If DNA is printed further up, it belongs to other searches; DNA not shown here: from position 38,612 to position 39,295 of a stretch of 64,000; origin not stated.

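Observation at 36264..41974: Strand-interleaved, spacer-free cluster: possible pterin/pyrimidine-glycoside biosynthetic cassette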

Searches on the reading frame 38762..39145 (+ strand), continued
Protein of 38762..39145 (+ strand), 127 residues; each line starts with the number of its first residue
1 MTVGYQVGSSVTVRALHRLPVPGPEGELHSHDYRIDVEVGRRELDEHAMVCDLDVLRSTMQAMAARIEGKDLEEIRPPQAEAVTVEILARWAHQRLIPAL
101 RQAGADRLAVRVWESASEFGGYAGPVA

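Call 37: find_homologous_proteins(query=P0205, max_evalue=1e-10)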
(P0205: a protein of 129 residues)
Query P0205 (129 aa): 381 proteins with E <= 1e-10 among 432 candidates; the best 120 are listed.
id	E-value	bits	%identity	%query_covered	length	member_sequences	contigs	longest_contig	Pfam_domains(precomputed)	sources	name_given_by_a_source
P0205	2.6e-77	275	100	100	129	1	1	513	PF01242.25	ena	-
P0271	9.8e-77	273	99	100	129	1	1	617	PF01242.25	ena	-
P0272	1.9e-54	201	77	97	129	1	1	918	PF01242.25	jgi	jgi:6-pyruvoyltetrahydropterin/6-carboxytetrahydropterin synthase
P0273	1.1e-52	195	74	97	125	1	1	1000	PF01242.25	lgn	-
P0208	1.3e-52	195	74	97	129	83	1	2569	PF01242.25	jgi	jgi:6-pyruvoyltetrahydropterin/6-carboxytetrahydropterin synthase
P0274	5.1e-52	193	70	99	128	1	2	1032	PF01242.25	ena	-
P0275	1.3e-51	192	73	96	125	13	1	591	PF01242.25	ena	-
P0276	3.5e-51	190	73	97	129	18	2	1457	PF01242.25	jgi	jgi:6-pyruvoyltetrahydropterin/6-carboxytetrahydropterin synthase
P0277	1.5e-50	188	71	97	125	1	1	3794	PF01242.25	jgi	jgi:6-pyruvoyltetrahydropterin/6-carboxytetrahydropterin synthase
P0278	4.8e-50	187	71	96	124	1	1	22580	PF01242.25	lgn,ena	-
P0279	5.2e-50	186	72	97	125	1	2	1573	PF01242.25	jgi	jgi:6-pyruvoyltetrahydropterin/6-carboxytetrahydropterin synthase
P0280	7.9e-50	186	69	96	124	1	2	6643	PF01242.25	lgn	-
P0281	1.2e-49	185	73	97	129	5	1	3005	PF01242.25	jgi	jgi:6-pyruvoyltetrahydropterin/6-carboxytetrahydropterin synthase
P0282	1.8e-49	185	68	96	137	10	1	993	PF01242.25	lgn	-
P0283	2.2e-49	184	76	91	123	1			PF01242.25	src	-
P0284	2.9e-49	184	71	96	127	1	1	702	PF01242.25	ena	-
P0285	3.5e-49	184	69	100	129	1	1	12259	PF01242.25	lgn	-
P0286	4.2e-49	184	72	94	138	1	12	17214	PF01242.25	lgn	-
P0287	4.3e-49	183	67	96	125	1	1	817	PF01242.25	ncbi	-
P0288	2.9e-48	181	70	97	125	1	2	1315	PF01242.25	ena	-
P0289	3.5e-48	181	69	100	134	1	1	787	PF01242.25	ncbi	-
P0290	4.0e-48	180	70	97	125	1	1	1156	PF01242.25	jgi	jgi:6-pyruvoyltetrahydropterin/6-carboxytetrahydropterin synthase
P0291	4.3e-48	180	67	96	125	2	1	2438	PF01242.25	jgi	jgi:6-pyruvoyltetrahydropterin/6-carboxytetrahydropterin synthase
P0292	5.9e-48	180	69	97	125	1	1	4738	PF01242.25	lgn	-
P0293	6.0e-48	180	69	96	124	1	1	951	PF01242.25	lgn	-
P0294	6.1e-48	180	69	96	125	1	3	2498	PF01242.25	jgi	jgi:6-pyruvoyltetrahydropterin/6-carboxytetrahydropterin synthase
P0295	1.3e-47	179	66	96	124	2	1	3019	PF01242.25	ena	-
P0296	1.5e-47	179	70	96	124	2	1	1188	PF01242.25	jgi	jgi:6-pyruvoyltetrahydropterin/6-carboxytetrahydropterin synthase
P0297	1.6e-47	178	67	97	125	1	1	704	PF01242.25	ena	-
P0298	1.9e-47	178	67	96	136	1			PF01242.25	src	-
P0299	2.8e-47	178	65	96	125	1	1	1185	PF01242.25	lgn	-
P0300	2.9e-47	178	67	100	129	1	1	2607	PF01242.25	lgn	-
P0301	3.0e-47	178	64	100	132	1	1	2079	PF01242.25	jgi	jgi:6-pyruvoyltetrahydropterin/6-carboxytetrahydropterin synthase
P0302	3.9e-47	177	68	96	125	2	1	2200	PF01242.25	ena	-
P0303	4.2e-47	177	69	96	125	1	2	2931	PF01242.25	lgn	-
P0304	4.6e-47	177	67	99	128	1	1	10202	PF01242.25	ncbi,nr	ncbi:MAG: 6-carboxytetrahydropterin synthase [Chloroflexi bacterium]|nr:6-carboxytetrahydropterin sy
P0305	5.4e-47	177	69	96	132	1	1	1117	PF01242.25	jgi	jgi:6-pyruvoyltetrahydropterin/6-carboxytetrahydropterin synthase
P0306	5.9e-47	177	69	96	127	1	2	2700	PF01242.25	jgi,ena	-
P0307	6.7e-47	176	68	96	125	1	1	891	PF01242.25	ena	-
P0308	8.6e-47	176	69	96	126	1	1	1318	PF01242.25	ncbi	-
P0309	9.3e-47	176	68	98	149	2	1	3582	PF01242.25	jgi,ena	-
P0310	1.0e-46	176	66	96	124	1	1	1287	PF01242.25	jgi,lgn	jgi:6-pyruvoyltetrahydropterin/6-carboxytetrahydropterin synthase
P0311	1.0e-46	176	67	96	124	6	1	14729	PF01242.25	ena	-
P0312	1.2e-46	176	67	96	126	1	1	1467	PF01242.25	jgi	jgi:6-pyruvoyltetrahydropterin/6-carboxytetrahydropterin synthase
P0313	1.3e-46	176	64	98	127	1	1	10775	PF01242.25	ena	-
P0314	1.5e-46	175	69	96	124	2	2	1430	PF01242.25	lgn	-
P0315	1.9e-46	175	67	96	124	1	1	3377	PF01242.25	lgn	-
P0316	2.0e-46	175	69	96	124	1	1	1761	PF01242.25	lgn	-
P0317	2.4e-46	175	68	96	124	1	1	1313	PF01242.25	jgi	jgi:6-pyruvoyltetrahydropterin/6-carboxytetrahydropterin synthase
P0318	2.4e-46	175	65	96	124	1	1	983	PF01242.25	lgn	-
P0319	2.5e-46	175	66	96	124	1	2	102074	PF01242.25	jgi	jgi:6-pyruvoyltetrahydropterin/6-carboxytetrahydropterin synthase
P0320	2.9e-46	174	67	96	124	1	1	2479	PF01242.25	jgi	jgi:6-pyruvoyltetrahydropterin/6-carboxytetrahydropterin synthase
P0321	3.0e-46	174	66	97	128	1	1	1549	PF01242.25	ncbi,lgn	-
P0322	3.7e-46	174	68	97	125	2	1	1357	PF01242.25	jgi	jgi:6-pyruvoyltetrahydropterin/6-carboxytetrahydropterin synthase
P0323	3.9e-46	174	70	96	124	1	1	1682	PF01242.25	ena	-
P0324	4.1e-46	174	69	96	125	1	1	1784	PF01242.25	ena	-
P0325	4.2e-46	174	67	96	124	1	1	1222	PF01242.25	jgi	jgi:6-pyruvoyltetrahydropterin/6-carboxytetrahydropterin synthase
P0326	4.4e-46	174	69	96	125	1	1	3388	PF01242.25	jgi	jgi:6-pyruvoyltetrahydropterin/6-carboxytetrahydropterin synthase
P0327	5.6e-46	173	65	96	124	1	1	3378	PF01242.25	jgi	jgi:6-pyruvoyltetrahydropterin/6-carboxytetrahydropterin synthase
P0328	6.9e-46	173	69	93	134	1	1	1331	PF01242.25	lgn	-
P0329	8.0e-46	173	65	96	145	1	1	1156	PF01242.25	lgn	-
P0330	1.1e-45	173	64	96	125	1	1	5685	PF01242.25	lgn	-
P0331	1.2e-45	172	65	96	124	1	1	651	PF01242.25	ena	-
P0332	1.5e-45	172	65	96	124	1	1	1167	PF01242.25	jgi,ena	jgi:6-pyruvoyltetrahydropterin/6-carboxytetrahydropterin synthase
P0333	1.8e-45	172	66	96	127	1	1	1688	PF01242.25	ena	-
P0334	1.9e-45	172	65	96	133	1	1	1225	PF01242.25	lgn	-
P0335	2.1e-45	172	66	96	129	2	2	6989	PF01242.25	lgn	-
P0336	3.1e-45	171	65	96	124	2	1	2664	PF01242.25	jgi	jgi:6-pyruvoyltetrahydropterin/6-carboxytetrahydropterin synthase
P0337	4.0e-45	171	65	96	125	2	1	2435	PF01242.25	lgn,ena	-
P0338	4.3e-45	171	64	96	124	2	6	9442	PF01242.25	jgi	jgi:6-pyruvoyltetrahydropterin/6-carboxytetrahydropterin synthase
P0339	4.8e-45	170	65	98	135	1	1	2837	PF01242.25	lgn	-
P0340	4.8e-45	170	66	97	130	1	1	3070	PF01242.25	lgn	-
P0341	4.9e-45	170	65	99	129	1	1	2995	PF01242.25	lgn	-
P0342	8.2e-45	170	66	96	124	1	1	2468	PF01242.25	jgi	jgi:6-pyruvoyltetrahydropterin/6-carboxytetrahydropterin synthase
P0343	9.1e-45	170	71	88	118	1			PF01242.25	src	-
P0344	9.4e-45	170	65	96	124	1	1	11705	PF01242.25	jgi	jgi:6-pyruvoyltetrahydropterin/6-carboxytetrahydropterin synthase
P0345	1.1e-44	169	64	98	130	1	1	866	PF01242.25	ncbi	-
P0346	1.1e-44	169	63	96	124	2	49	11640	PF01242.25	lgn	-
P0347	1.5e-44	169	65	96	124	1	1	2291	PF01242.25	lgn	-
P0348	1.6e-44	169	67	94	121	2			PF01242.25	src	-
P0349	2.1e-44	168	64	96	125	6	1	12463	PF01242.25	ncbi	ncbi:MAG TPA: 6-carboxytetrahydropterin synthase [Chloroflexota bacterium]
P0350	2.3e-44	168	65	96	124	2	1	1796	PF01242.25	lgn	-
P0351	2.8e-44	168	63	96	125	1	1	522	PF01242.25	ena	-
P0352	3.2e-44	168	66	96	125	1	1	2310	PF01242.25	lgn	-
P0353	3.2e-44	168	66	94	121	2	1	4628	PF01242.25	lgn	-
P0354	3.6e-44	168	63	96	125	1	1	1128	PF01242.25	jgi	jgi:6-pyruvoyltetrahydropterin/6-carboxytetrahydropterin synthase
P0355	4.0e-44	167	66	97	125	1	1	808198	PF01242.25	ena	-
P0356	6.0e-44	167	65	96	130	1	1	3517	PF01242.25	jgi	jgi:6-pyruvoyltetrahydropterin/6-carboxytetrahydropterin synthase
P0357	9.1e-44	166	63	96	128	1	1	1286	PF01242.25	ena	-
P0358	1.1e-43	166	63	96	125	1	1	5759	PF01242.25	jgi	jgi:6-pyruvoyltetrahydropterin/6-carboxytetrahydropterin synthase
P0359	1.3e-43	166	65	96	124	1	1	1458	PF01242.25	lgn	-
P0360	2.2e-43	165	61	96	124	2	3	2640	PF01242.25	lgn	-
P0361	2.4e-43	165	63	97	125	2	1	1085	PF01242.25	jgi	jgi:6-pyruvoyltetrahydropterin/6-carboxytetrahydropterin synthase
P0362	2.5e-43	165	65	96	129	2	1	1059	PF01242.25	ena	-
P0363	2.7e-43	165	66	97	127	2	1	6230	PF01242.25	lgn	-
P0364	2.8e-43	165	65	96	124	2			PF01242.25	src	-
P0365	3.0e-43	165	63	94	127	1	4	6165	PF01242.25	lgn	-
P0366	3.9e-43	164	65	96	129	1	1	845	PF01242.25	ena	-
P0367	5.7e-43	164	65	96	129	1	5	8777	PF01242.25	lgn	-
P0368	5.7e-43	164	62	97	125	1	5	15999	PF01242.25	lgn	-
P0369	8.2e-43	163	65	95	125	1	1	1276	PF01242.25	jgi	jgi:6-pyruvoyltetrahydropterin/6-carboxytetrahydropterin synthase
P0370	8.4e-43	163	63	96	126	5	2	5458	PF01242.25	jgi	jgi:6-pyruvoyltetrahydropterin/6-carboxytetrahydropterin synthase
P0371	9.4e-43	163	64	96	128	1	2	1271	PF01242.25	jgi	jgi:6-pyruvoyltetrahydropterin/6-carboxytetrahydropterin synthase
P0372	9.6e-43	163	60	96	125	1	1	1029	PF01242.25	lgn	-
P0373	1.1e-42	163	63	98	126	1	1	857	PF01242.25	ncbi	-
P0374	1.2e-42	163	62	96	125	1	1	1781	PF01242.25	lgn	-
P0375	1.2e-42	163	63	99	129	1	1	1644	PF01242.25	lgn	-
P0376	1.4e-42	163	63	96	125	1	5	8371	PF01242.25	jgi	jgi:6-pyruvoyltetrahydropterin/6-carboxytetrahydropterin synthase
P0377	1.6e-42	162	67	95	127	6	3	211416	PF01242.25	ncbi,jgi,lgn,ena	-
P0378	1.7e-42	162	67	90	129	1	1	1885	PF01242.25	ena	-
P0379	1.9e-42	162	67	91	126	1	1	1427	PF01242.25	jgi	jgi:6-pyruvoyltetrahydropterin/6-carboxytetrahydropterin synthase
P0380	2.7e-42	162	64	99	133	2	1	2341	PF01242.25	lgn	-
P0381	2.7e-42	162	62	96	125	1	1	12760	PF01242.25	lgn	-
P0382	3.8e-42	161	61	96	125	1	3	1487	PF01242.25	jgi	jgi:6-pyruvoyltetrahydropterin/6-carboxytetrahydropterin synthase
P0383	4.2e-42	161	64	93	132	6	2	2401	PF01242.25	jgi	-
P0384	4.6e-42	161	64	97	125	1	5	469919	PF01242.25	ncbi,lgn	-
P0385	5.8e-42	161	61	96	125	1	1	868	PF01242.25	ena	-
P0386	7.1e-42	160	61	99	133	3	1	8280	PF01242.25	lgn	-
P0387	9.4e-42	160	61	99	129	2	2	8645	PF01242.25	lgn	-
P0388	1.0e-41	160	61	96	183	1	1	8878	PF01242.25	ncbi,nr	ncbi:MAG TPA: 6-carboxytetrahydropterin synthase, partial [Chloroflexota bacterium]|nr:6-carboxytetr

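Call 38: find_encoding_contigs(protein=P0384, flank=10000, max_places=2)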
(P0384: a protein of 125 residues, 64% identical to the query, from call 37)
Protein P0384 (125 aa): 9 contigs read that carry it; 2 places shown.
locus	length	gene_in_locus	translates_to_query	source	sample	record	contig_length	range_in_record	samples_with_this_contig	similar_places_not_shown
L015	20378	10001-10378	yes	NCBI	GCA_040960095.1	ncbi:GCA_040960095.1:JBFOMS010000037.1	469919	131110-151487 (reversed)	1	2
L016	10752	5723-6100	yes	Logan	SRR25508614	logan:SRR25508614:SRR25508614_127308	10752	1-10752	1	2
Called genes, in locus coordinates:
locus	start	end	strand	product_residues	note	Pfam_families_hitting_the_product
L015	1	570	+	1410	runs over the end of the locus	-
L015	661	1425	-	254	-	PF00481:PP2C, PF13672:PP2C_2, PF07228:SpoIIE (faint)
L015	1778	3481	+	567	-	PF00005:ABC_tran, PF02463:SMC_N (faint), PF03193:RsgA_GTPase (faint), PF13476:AAA_23 (faint), PF13555:AAA_29 (faint), PF01926:MMR_HSR1 (faint), PF12848:ABC_tran_Xtn, PF00005:ABC_tran, +4 more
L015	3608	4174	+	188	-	PF05198:IF3_N, PF00707:IF3_C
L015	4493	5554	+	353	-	PF01832:Glucosaminidase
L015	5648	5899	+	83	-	-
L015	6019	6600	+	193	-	PF03473:MOSC, PF03475:YiiM_3-alpha (weak)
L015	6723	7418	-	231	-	PF00702:Hydrolase, PF13419:HAD_2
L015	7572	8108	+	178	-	PF08327:AHSA1 (faint), PF14117:DUF4287 (weak)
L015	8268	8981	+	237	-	PF01872:RibD_C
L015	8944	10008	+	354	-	PF16912:Glu_dehyd_C (weak), PF00107:ADH_zinc_N, PF13602:ADH_zinc_N_2 (weak)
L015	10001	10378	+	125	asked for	PF01242:PTPS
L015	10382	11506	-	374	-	PF13579:Glyco_trans_4_4, PF13439:Glyco_transf_4, PF00534:Glycos_transf_1, PF13692:Glyco_trans_1_4, PF13524:Glyco_trans_1_2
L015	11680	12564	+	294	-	PF00999:Na_H_Exchanger, PF00582:Usp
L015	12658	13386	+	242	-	PF01925:TauE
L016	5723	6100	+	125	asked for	PF01242:PTPS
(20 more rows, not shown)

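Call 39: find_encoding_contigs(protein=P0377, flank=10000, max_places=2)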
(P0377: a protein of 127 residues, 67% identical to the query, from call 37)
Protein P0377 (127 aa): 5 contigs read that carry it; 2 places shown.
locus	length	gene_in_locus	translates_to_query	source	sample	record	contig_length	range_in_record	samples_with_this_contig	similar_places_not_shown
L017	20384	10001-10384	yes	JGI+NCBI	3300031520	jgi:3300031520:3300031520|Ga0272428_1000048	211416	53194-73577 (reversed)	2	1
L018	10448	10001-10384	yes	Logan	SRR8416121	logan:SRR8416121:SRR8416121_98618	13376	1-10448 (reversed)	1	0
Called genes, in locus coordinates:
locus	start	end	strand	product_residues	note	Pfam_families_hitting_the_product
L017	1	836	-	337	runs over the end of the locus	PF00226:DnaJ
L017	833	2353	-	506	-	PF01225:Mur_ligase, PF08245:Mur_ligase_M, PF02875:Mur_ligase_C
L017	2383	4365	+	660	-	PF27096:UvrC_M, PF02151:UVR, PF22920:UvrC_RNaseH, PF08459:UvrC_RNaseH_dom, PF14520:HHH_5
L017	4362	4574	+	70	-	-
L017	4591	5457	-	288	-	PF03328:HpcH_HpaI, PF15617:C-C_Bond_Lyase, PF22484:DUF6986 (weak)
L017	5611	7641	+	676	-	PF02897:Peptidase_S9_N, PF00326:Peptidase_S9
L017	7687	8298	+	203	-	PF00925:GTP_cyclohydro2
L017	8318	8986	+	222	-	PF01872:RibD_C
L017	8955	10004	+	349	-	PF16912:Glu_dehyd_C, PF00107:ADH_zinc_N, PF13602:ADH_zinc_N_2 (weak)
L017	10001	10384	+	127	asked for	PF01242:PTPS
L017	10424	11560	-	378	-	PF13439:Glyco_transf_4, PF00534:Glycos_transf_1, PF13692:Glyco_trans_1_4, PF13524:Glyco_trans_1_2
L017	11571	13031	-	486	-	PF00982:Glyco_transf_20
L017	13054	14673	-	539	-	PF00083:Sugar_tr, PF07690:MFS_1, PF01306:LacY_symp (weak)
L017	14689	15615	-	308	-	PF25919:BSH_CusB (weak), PF25973:BSH_CzcB (weak), PF25963:Beta-barrel_AAEA (faint)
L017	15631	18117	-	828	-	PF25881:HH_YBHG (weak), PF25954:Beta-barrel_RND_2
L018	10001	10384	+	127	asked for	PF01242:PTPS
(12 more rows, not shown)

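Call 42: search_solved_structures(query=window:38762-39142:+, max_evalue=1, show_alignments=3)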
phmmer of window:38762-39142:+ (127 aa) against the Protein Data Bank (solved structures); distinct sequences matched with E-value up to 1: 7.
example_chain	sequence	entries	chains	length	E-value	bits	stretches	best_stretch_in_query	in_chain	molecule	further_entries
4ntk_A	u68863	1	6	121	7.4e-05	26.3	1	11-100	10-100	6-carboxy-5,6,7,8-tetrahydropterin synthase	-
3qna_A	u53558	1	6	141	0.00011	25.7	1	11-100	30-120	6-carboxy-5,6,7,8-tetrahydropterin synthase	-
4ntm_A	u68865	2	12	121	0.00012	25.6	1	11-100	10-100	6-carboxy-5,6,7,8-tetrahydropterin synthase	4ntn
2oba_A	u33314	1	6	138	0.00013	25.6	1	11-112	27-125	Probable 6-pyruvoyl tetrahydrobiopterin synthase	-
3qn0_A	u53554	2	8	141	0.00018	25.1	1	11-100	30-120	6-carboxy-5,6,7,8-tetrahydropterin synthase | 6-pyruvoyl tetrahydrobiopterin synthase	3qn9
3d7j_A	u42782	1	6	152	0.023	18.2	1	16-100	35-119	Uncharacterized protein SCO6650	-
8pjz_A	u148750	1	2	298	0.65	13.6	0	8-60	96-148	SAKe6EEtal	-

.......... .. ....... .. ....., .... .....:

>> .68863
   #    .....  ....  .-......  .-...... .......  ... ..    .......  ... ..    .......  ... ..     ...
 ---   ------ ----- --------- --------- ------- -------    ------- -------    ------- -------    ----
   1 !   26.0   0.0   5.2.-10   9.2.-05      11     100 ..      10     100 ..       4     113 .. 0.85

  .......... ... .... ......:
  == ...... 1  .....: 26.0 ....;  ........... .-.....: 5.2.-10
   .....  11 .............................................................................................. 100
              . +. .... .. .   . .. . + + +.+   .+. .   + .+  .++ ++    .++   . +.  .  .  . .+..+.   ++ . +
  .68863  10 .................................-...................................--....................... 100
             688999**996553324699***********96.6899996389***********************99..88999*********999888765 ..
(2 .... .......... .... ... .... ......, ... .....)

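Call 44: search_solved_structures(query=P0208, max_evalue=1, show_alignments=5)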
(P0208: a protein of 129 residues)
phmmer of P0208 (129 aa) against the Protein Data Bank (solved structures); distinct sequences matched with E-value up to 1: 22.
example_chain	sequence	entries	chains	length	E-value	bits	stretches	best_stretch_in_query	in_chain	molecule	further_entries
3d7j_A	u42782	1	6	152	1.8e-14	57.3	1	5-128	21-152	Uncharacterized protein SCO6650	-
4ntk_A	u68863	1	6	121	2.6e-07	34.2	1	3-101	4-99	6-carboxy-5,6,7,8-tetrahydropterin synthase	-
3qna_A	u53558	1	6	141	4e-07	33.6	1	3-101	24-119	6-carboxy-5,6,7,8-tetrahydropterin synthase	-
4ntm_A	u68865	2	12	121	8.5e-07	32.5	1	3-101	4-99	6-carboxy-5,6,7,8-tetrahydropterin synthase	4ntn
3qn0_A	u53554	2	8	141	1.3e-06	32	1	3-101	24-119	6-carboxy-5,6,7,8-tetrahydropterin synthase | 6-pyruvoyl tetrahydrobiopterin synthase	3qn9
2g64_A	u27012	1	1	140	3e-06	30.8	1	24-124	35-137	Putative 6-pyruvoyl tetrahydrobiopterin synthase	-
8feh_D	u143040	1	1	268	5e-05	26.8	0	29-93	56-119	Minor capsid protein A1 fusion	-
2oba_A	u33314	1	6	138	6.3e-05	26.5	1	13-103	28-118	Probable 6-pyruvoyl tetrahydrobiopterin synthase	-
2dj6_A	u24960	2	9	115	0.00011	25.7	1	10-102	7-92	hypothetical protein PH0634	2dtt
3i2b_A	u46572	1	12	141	0.002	21.7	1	29-99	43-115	6-pyruvoyl tetrahydrobiopterin synthase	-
1b66_A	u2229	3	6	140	0.0048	20.4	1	29-102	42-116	6-PYRUVOYL TETRAHYDROPTERIN SYNTHASE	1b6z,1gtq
1y13_A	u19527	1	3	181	0.0079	19.7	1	14-72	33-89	6-pyruvoyl tetrahydropterin synthase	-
3m0n_A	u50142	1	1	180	0.04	17.5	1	13-71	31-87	Putative 6-pyruvoyl tetrahydrobiopterin synthase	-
7v0f_A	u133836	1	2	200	0.049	17.2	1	12-70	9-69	6-carboxy-5,6,7,8-tetrahydropterin synthase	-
3lze_A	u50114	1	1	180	0.074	16.6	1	14-71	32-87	Putative 6-pyruvoyl tetrahydrobiopterin synthase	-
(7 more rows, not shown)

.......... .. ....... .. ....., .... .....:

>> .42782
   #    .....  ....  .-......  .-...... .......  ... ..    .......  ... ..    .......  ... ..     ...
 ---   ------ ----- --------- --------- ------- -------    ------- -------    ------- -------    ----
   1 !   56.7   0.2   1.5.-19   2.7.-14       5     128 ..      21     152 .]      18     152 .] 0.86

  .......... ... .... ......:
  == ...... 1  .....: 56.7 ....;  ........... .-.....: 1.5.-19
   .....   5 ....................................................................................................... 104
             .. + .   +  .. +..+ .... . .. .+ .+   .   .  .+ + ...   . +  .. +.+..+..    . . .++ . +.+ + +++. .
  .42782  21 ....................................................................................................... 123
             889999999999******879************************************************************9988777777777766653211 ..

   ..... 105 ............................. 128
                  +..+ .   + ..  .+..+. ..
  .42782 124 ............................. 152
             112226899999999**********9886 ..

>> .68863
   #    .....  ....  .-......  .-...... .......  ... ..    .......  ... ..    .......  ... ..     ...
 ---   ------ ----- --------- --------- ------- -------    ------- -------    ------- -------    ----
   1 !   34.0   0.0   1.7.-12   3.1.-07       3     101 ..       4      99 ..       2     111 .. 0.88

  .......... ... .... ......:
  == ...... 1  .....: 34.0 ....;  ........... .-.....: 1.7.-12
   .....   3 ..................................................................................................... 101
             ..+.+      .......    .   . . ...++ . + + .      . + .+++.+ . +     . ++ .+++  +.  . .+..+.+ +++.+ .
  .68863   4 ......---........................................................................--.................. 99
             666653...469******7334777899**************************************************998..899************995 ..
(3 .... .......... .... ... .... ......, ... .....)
